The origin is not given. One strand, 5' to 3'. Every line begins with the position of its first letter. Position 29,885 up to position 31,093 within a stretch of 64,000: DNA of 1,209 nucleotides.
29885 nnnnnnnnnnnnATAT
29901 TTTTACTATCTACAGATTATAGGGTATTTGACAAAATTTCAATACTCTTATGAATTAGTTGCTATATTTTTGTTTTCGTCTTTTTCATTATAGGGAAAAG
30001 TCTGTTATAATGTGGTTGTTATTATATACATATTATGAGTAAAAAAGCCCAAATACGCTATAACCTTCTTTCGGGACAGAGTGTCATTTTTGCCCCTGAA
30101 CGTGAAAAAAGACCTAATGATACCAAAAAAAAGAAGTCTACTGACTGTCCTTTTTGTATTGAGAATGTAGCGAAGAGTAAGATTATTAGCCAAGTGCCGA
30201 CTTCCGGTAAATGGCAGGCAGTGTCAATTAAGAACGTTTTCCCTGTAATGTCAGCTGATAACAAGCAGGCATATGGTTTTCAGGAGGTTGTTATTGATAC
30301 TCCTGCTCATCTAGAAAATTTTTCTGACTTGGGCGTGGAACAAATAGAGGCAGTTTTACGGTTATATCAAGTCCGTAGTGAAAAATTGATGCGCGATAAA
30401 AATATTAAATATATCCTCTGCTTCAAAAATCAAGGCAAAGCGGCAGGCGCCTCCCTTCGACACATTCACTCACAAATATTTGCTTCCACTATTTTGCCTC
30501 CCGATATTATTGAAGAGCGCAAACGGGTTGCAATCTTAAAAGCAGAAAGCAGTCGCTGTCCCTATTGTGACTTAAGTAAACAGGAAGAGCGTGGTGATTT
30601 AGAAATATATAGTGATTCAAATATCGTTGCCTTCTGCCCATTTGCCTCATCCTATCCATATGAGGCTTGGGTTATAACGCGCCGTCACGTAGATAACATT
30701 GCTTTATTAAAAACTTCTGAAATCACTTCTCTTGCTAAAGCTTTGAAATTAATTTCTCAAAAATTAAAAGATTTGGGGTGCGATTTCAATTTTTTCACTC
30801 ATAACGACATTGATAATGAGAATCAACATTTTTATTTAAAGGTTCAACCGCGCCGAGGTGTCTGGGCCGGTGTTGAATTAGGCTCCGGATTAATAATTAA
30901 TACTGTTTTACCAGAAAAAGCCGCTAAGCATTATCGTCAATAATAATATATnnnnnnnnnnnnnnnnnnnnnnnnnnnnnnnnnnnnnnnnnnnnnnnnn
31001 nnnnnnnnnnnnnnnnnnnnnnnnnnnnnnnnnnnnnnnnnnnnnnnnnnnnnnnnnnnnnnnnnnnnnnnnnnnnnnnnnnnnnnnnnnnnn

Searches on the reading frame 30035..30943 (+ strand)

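Call 16: search_protein_families(library=pfam, proteins=[window:30035-30943:+], max_evalue=0.001)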
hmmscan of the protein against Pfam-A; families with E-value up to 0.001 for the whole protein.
window:30035-30943:+ (302 aa): 5 families
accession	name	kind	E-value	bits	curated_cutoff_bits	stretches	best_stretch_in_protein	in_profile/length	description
PF01087.27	GalP_UDP_transf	-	1.2e-15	58.9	22.1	1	58-155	80-184/184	Galactose-1-phosphate uridyl transferase, N-terminal domain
PF16285.10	DUF4931_N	-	1.9e-12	47.8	24.1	1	25-149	8-119/124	Domain of unknown function (DUF4931) N-terminal domain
PF01230.28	HIT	-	1.7e-07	32.2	21.5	0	190-247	8-65/98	HIT domain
PF11969.13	DcpS_C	-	7.4e-06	26.8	24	0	175-270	2-88/114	Scavenger mRNA decapping enzyme C-term binding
PF16268.10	DUF4921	-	1.4e-05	24.6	28.5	1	119-295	216-388/425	Domain of unknown function (DUF4921)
